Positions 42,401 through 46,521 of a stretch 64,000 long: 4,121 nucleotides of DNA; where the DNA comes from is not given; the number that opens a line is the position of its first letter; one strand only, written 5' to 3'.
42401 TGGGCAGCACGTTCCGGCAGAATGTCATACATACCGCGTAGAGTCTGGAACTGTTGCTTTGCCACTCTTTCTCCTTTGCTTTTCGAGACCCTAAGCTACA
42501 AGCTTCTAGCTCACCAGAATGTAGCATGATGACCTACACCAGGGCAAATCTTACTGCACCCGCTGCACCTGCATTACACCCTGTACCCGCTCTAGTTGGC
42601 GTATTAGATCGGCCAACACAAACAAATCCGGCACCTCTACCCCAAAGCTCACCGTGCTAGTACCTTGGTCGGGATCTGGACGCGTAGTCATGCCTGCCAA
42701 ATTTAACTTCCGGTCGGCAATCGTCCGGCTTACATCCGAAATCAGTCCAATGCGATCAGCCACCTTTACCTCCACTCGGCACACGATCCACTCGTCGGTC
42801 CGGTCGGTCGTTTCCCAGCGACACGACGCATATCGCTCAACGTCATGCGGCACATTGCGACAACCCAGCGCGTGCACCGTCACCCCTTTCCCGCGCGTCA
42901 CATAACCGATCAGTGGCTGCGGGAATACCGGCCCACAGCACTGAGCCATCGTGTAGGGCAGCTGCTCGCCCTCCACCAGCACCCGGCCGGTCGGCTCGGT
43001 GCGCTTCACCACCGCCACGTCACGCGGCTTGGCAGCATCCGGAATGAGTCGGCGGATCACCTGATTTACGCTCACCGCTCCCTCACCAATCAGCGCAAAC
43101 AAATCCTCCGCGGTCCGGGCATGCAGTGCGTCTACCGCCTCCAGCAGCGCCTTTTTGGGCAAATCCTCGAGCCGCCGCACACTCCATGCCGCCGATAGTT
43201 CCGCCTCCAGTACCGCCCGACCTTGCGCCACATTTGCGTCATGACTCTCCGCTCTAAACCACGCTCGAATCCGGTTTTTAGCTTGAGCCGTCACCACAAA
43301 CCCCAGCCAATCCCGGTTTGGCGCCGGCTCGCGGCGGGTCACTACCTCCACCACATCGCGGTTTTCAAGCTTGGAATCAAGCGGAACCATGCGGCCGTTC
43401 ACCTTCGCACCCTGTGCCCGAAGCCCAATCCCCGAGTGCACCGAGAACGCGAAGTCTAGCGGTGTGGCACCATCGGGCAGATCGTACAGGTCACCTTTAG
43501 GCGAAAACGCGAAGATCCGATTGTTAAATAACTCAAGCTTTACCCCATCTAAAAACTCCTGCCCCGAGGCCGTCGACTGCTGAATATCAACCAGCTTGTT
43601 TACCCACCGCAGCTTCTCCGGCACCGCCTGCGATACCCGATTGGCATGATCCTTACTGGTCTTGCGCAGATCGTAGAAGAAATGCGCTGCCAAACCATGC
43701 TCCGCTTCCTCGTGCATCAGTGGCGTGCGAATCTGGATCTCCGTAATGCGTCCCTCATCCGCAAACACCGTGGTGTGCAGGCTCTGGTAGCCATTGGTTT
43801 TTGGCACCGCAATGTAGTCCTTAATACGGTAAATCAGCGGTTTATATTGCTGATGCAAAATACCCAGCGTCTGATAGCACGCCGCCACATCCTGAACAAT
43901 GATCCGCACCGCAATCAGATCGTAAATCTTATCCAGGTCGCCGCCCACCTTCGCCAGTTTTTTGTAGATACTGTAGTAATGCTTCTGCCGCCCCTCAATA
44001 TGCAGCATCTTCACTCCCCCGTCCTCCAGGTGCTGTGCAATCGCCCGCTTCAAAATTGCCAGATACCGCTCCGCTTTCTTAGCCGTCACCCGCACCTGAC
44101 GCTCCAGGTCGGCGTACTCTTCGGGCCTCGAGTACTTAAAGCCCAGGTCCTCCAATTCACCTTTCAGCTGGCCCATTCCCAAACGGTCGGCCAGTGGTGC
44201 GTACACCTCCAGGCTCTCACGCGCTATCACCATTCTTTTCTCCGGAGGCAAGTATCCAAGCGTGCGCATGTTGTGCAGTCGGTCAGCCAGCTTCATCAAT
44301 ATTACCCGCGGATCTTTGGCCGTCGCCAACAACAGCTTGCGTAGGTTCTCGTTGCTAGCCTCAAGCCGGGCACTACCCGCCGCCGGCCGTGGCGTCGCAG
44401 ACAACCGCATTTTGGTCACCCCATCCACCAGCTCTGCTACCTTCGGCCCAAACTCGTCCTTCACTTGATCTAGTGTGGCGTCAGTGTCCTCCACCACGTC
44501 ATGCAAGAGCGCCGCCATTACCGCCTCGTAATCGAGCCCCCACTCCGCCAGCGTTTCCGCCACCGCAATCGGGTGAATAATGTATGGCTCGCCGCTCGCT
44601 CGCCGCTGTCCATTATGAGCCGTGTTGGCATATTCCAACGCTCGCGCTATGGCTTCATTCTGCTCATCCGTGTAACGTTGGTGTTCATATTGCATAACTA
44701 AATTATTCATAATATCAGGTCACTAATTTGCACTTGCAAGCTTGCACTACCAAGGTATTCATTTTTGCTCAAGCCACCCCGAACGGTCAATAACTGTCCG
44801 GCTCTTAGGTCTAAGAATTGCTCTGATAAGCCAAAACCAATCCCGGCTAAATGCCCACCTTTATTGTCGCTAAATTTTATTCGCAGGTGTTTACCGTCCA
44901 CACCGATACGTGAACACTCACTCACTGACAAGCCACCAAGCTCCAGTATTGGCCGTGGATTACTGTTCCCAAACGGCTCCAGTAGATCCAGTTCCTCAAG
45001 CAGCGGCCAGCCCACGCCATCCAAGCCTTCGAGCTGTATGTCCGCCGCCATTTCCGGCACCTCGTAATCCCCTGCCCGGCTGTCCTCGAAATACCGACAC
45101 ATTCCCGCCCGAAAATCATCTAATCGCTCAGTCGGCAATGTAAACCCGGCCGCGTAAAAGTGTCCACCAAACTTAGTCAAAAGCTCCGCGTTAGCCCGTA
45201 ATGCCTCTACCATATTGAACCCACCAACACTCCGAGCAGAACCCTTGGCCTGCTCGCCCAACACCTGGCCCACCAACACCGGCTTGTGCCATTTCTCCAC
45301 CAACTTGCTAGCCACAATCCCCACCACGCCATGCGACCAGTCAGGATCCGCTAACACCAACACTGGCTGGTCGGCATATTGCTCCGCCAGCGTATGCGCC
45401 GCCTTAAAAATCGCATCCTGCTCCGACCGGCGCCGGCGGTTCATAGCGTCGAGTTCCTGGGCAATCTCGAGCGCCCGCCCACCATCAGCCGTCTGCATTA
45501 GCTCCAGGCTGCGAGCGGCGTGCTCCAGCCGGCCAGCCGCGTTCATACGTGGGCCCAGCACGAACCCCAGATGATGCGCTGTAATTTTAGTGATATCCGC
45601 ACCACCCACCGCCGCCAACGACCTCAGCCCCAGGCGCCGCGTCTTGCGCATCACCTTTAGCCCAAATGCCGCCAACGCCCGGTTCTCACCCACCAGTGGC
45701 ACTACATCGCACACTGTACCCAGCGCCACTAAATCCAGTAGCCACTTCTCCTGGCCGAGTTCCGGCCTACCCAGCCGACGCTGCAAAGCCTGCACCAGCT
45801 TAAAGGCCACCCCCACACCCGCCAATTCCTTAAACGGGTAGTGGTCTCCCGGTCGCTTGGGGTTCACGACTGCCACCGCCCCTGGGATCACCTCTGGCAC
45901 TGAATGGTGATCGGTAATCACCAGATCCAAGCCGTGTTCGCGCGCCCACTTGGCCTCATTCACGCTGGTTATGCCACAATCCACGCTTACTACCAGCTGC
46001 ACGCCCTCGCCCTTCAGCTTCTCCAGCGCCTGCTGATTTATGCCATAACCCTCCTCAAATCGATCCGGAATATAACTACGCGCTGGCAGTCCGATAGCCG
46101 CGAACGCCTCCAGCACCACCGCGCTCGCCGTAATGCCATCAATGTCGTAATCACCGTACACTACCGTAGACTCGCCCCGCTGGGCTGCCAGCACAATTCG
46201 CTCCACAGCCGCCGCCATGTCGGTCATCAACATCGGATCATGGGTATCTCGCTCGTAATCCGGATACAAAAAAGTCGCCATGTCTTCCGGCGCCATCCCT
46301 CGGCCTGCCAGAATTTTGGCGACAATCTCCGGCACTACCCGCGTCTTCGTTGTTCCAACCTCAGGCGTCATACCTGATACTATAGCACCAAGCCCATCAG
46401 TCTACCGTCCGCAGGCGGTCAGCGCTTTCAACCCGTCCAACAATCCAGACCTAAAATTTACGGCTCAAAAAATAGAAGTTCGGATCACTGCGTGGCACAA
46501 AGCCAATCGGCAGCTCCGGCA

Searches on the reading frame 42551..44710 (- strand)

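Call 68: search_protein_families(library=pfam, proteins=[window:42551-44710:-], max_evalue=0.01)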
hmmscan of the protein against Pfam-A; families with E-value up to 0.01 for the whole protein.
window:42551-44710:- (719 aa): 8 families
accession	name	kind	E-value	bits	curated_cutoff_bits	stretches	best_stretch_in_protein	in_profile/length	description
PF13328.12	HD_4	-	7e-50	169.2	27.2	1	24-179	1-155/156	HD domain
PF04607.23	RelA_SpoT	-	2.5e-36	124.8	27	1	240-347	1-109/113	Region found in RelA / SpoT proteins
PF02824.27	TGS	-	3.5e-18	65.8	22.2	1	399-458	1-60/60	TGS domain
PF13291.12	ACT_4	-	1.3e-14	55.1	27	1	644-717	7-80/80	ACT domain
PF01966.28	HD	-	4.7e-12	46.6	22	1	43-148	1-116/116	HD domain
PF01842.31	ACT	-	1.5e-10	41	27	1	646-709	3-64/66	ACT domain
PF19296.4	RelA_AH_RIS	-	4.3e-08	33.9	23.8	1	471-577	3-104/185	RelA/SpoT, AH and RIS domains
PF22629.2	ACT_AHAS_ss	-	7e-06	26.6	27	1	647-714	2-67/67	AHAS small subunit-like ACT domain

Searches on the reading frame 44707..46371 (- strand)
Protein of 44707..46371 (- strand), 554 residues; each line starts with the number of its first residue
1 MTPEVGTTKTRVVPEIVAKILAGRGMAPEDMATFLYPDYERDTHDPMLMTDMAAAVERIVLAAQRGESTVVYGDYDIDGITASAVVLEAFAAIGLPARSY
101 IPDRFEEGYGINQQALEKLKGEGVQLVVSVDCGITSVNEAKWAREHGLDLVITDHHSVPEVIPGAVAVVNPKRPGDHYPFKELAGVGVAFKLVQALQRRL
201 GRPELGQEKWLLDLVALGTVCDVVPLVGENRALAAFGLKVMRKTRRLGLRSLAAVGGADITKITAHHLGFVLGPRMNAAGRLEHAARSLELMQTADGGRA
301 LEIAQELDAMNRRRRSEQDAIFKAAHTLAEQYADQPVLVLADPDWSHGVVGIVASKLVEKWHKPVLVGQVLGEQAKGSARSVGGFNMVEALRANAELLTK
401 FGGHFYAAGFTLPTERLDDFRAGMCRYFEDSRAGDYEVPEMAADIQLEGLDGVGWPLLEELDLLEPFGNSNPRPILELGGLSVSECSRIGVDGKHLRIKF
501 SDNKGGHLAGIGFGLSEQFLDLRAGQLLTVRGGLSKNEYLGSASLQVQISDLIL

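Call 68: search_protein_families(library=pfam, proteins=[window:44707-46371:-], max_evalue=0.01)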
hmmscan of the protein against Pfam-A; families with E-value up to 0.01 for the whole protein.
window:44707-46371:- (554 aa): 3 families
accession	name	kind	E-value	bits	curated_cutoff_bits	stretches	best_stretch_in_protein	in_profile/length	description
PF01368.27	DHH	-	1.9e-23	83.5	28.1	1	69-219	2-125/125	DHH family, N-terminal domain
PF17768.7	RecJ_OB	-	4.6e-20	72.1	27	1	451-551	8-107/107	RecJ OB domain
PF02272.25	DHHA1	-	7.9e-16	58.8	25.9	1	335-428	2-100/102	DHHA1 domain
